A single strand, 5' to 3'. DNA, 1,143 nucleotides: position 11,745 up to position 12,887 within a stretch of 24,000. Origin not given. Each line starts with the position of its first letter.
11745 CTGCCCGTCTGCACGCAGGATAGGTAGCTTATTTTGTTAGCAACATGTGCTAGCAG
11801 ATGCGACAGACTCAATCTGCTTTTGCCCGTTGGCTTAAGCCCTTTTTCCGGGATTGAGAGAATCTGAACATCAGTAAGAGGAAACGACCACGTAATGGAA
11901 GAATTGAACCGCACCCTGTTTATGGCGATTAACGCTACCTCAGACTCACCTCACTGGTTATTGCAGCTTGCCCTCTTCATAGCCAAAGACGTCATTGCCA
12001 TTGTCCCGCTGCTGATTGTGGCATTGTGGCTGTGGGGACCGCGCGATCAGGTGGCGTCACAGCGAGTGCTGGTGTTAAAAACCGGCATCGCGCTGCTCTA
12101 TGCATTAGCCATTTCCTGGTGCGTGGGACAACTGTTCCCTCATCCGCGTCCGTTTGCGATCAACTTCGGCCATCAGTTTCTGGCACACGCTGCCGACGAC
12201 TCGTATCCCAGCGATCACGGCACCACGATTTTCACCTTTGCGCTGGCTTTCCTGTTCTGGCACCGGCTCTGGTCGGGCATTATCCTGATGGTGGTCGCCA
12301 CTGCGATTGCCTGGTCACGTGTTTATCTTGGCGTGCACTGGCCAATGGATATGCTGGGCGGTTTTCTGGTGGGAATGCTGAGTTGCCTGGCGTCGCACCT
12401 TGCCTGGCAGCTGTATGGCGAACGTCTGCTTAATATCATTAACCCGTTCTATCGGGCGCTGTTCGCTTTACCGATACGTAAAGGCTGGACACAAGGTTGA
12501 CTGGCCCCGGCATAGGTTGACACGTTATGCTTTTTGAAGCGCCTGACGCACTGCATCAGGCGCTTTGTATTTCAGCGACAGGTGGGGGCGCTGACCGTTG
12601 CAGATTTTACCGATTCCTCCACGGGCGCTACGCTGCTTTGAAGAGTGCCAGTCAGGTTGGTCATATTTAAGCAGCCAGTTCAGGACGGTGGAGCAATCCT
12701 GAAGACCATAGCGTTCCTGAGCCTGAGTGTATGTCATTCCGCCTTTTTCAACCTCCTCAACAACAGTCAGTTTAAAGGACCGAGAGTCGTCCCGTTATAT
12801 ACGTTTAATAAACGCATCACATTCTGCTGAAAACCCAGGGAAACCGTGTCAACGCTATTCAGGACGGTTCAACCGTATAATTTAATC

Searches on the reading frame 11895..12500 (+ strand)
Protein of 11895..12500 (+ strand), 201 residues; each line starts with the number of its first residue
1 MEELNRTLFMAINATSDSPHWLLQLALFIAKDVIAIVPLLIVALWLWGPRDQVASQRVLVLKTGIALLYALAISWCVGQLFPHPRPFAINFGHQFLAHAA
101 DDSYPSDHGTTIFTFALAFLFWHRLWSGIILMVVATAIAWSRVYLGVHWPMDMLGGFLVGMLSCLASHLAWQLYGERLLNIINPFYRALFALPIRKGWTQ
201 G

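Call 3: search_protein_families(library=pfam, proteins=[window:11895-12500:+], max_evalue=0.01)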
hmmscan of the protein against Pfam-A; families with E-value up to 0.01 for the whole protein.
window:11895-12500:+ (201 aa): 2 families
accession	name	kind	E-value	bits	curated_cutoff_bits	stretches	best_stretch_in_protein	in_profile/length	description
PF01569.27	PAP2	-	4.3e-15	56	27.2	1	66-171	4-125/130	PAP2 superfamily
PF14378.12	PAP2_3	-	0.00044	20.5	27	0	20-164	27-188/190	PAP2 superfamily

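Call 4: search_protein_families(library=ncbifam, proteins=[window:11895-12500:+], max_evalue=0.01)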
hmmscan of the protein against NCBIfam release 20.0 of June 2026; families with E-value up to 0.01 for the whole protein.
window:11895-12500:+ (201 aa): 3 families
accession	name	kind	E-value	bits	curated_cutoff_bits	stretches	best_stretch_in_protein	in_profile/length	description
NF008813.0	PRK11837.1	equivalog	1.1e-98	329.1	229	1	1-200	2-201/202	undecaprenyl-diphosphate phosphatase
NF047884.1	UdeprDiPSep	equivalog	1.2e-16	61.2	250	1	62-164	73-180/188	undecaprenyl-diphosphatase SepP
NF007975.0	PRK10699.1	equivalog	2.1e-06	27.3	261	1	94-175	149-235/254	phosphatidylglycerophosphatase B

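Call 29: find_encoding_contigs(protein=window:11895-12500:+, flank=9000, max_places=4)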
Protein window:11895-12500:+ (201 aa): 24 contigs read that carry it; 4 places shown.
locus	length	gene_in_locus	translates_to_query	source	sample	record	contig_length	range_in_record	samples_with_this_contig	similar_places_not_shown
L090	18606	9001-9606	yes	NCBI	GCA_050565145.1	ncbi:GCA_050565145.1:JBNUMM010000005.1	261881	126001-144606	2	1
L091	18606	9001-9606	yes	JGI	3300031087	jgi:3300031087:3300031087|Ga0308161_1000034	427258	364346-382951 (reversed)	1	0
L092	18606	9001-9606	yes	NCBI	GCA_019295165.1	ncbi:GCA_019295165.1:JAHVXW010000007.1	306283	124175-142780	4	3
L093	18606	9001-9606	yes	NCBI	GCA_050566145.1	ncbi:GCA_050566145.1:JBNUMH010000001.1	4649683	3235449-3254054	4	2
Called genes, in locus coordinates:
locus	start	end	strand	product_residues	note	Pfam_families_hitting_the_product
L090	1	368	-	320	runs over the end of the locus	PF00528:BPD_transp_1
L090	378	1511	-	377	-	PF03193:RsgA_GTPase (faint), PF00005:ABC_tran, PF13304:AAA_21 (faint), PF08402:TOBE_2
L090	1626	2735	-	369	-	PF02030:Lipoprotein_8 (faint), PF01547:SBP_bac_1, PF13416:SBP_bac_8, PF13531:SBP_bac_11 (weak), PF13343:SBP_bac_6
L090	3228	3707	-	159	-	PF10722:YbjN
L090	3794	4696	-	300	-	PF18030:Rimk_N, PF14397:ATPgrasp_ST (faint), PF02655:ATP-grasp_3, PF08443:RimK, PF02955:GSH-S_ATP, PF07478:Dala_Dala_lig_C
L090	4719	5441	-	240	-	PF00881:Nitroreductase, PF28600:Nitroreductase_C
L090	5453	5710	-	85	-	PF07214:DUF1418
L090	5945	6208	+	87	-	PF00462:Glutaredoxin, PF05768:Glrx-like (weak)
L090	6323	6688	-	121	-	PF11045:YbjM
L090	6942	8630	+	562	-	PF06826:Asp-Al_Ex, PF02080:TrkA_C, PF06826:Asp-Al_Ex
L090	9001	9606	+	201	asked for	PF01569:PAP2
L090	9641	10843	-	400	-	PF00144:Beta-lactamase (faint), PF00768:Peptidase_S11, PF13354:Beta-lactamase2, PF07943:PBP5_C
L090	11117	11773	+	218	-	PF00702:Hydrolase, PF12710:HAD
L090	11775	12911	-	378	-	PF07995:GSDH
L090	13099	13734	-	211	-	PF00484:Pro_CA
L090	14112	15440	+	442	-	PF00919:UPF0004, PF04055:Radical_SAM, PF18693:TRAM_2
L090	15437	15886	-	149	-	PF14328:DUF4385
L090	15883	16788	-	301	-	PF12911:OppC_N, PF00528:BPD_transp_1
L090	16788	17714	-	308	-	PF19300:BPD_transp_1_N, PF00528:BPD_transp_1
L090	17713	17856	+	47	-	-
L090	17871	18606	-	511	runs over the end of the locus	PF00496:SBP_bac_5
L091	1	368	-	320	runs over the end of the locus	PF00528:BPD_transp_1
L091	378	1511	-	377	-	PF03193:RsgA_GTPase (faint), PF00005:ABC_tran, PF13304:AAA_21 (faint), PF08402:TOBE_2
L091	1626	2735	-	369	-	PF02030:Lipoprotein_8 (faint), PF01547:SBP_bac_1, PF13416:SBP_bac_8, PF13531:SBP_bac_11 (weak), PF13343:SBP_bac_6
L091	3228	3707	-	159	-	PF10722:YbjN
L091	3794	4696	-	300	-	PF18030:Rimk_N, PF14397:ATPgrasp_ST (faint), PF02655:ATP-grasp_3, PF08443:RimK, PF02955:GSH-S_ATP, PF07478:Dala_Dala_lig_C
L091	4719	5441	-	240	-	PF00881:Nitroreductase, PF28600:Nitroreductase_C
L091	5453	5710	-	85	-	PF07214:DUF1418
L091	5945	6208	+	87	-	PF00462:Glutaredoxin, PF05768:Glrx-like (weak)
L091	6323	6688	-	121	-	PF11045:YbjM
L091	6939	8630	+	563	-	PF06826:Asp-Al_Ex, PF02080:TrkA_C, PF06826:Asp-Al_Ex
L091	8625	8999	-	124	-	-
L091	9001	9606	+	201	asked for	PF01569:PAP2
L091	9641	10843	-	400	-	PF00144:Beta-lactamase (faint), PF00768:Peptidase_S11, PF13354:Beta-lactamase2, PF07943:PBP5_C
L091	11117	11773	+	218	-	PF00702:Hydrolase, PF12710:HAD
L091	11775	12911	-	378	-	PF07995:GSDH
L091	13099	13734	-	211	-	PF00484:Pro_CA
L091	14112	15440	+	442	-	PF00919:UPF0004, PF04055:Radical_SAM, PF18693:TRAM_2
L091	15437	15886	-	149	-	PF14328:DUF4385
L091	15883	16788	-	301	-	PF12911:OppC_N, PF00528:BPD_transp_1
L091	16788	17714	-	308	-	PF19300:BPD_transp_1_N, PF00528:BPD_transp_1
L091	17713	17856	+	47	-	-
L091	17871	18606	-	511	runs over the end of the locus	PF00496:SBP_bac_5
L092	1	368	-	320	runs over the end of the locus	PF00528:BPD_transp_1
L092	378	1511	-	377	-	PF03193:RsgA_GTPase (faint), PF00005:ABC_tran, PF13304:AAA_21 (faint), PF08402:TOBE_2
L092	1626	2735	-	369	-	PF02030:Lipoprotein_8 (faint), PF01547:SBP_bac_1, PF13416:SBP_bac_8, PF13531:SBP_bac_11 (weak), PF13343:SBP_bac_6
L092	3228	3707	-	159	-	PF10722:YbjN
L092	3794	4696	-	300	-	PF18030:Rimk_N, PF14397:ATPgrasp_ST (faint), PF02655:ATP-grasp_3, PF08443:RimK, PF02955:GSH-S_ATP, PF07478:Dala_Dala_lig_C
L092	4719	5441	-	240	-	PF00881:Nitroreductase, PF28600:Nitroreductase_C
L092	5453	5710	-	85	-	PF07214:DUF1418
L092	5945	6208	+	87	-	PF00462:Glutaredoxin, PF05768:Glrx-like (weak)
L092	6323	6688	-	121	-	PF11045:YbjM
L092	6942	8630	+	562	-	PF06826:Asp-Al_Ex, PF02080:TrkA_C, PF06826:Asp-Al_Ex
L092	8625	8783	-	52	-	-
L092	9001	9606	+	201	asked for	PF01569:PAP2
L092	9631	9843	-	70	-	-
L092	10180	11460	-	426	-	PF00067:p450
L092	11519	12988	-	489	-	PF01212:Beta_elim_lyase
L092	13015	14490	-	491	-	PF01212:Beta_elim_lyase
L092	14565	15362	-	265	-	PF01209:Ubie_methyltran, PF13489:Methyltransf_23, PF01728:FtsJ, PF13847:Methyltransf_31, PF08241:Methyltransf_11, PF08242:Methyltransf_12, PF13649:Methyltransf_25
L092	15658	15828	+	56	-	-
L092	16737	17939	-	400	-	PF00144:Beta-lactamase (faint), PF00768:Peptidase_S11, PF13354:Beta-lactamase2, PF07943:PBP5_C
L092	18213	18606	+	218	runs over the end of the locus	PF00702:Hydrolase, PF12710:HAD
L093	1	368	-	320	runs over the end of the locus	PF00528:BPD_transp_1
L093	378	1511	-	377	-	PF03193:RsgA_GTPase (faint), PF00005:ABC_tran, PF13304:AAA_21 (faint), PF08402:TOBE_2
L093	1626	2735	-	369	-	PF02030:Lipoprotein_8 (faint), PF01547:SBP_bac_1, PF13416:SBP_bac_8, PF13531:SBP_bac_11 (weak), PF13343:SBP_bac_6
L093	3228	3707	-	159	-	PF10722:YbjN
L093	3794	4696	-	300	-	PF18030:Rimk_N, PF14397:ATPgrasp_ST (faint), PF02655:ATP-grasp_3, PF08443:RimK, PF02955:GSH-S_ATP, PF07478:Dala_Dala_lig_C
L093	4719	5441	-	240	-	PF00881:Nitroreductase, PF28600:Nitroreductase_C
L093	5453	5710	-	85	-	PF07214:DUF1418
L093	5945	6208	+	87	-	PF00462:Glutaredoxin, PF05768:Glrx-like (weak)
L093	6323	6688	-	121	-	PF11045:YbjM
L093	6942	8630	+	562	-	PF06826:Asp-Al_Ex, PF02080:TrkA_C, PF06826:Asp-Al_Ex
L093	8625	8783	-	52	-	-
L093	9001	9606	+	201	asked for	PF01569:PAP2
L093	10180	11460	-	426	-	PF00067:p450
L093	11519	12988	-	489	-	PF01212:Beta_elim_lyase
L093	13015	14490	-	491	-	PF01212:Beta_elim_lyase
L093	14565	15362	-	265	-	PF01209:Ubie_methyltran (weak), PF13489:Methyltransf_23, PF01728:FtsJ, PF13847:Methyltransf_31, PF08241:Methyltransf_11, PF08242:Methyltransf_12, PF13649:Methyltransf_25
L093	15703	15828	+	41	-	-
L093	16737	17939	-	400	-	PF00144:Beta-lactamase (faint), PF00768:Peptidase_S11, PF13354:Beta-lactamase2, PF07943:PBP5_C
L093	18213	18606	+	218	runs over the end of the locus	PF00702:Hydrolase, PF12710:HAD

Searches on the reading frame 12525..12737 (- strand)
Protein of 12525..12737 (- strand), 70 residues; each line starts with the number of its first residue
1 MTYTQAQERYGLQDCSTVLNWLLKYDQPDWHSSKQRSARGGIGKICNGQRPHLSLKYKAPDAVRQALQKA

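Call 3: search_protein_families(library=pfam, proteins=[window:12525-12737:-], max_evalue=0.01)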
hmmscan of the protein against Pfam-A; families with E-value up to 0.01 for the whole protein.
window:12525-12737:- (70 aa): 0 families

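Call 4: search_protein_families(library=ncbifam, proteins=[window:12525-12737:-], max_evalue=0.01)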
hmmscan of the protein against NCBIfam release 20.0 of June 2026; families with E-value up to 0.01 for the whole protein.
window:12525-12737:- (70 aa): 1 family
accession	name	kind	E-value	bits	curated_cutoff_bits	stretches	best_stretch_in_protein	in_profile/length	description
NF033516.0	transpos_IS3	equivalog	0.0091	15.3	160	0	2-37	16-50/369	IS3 family transposase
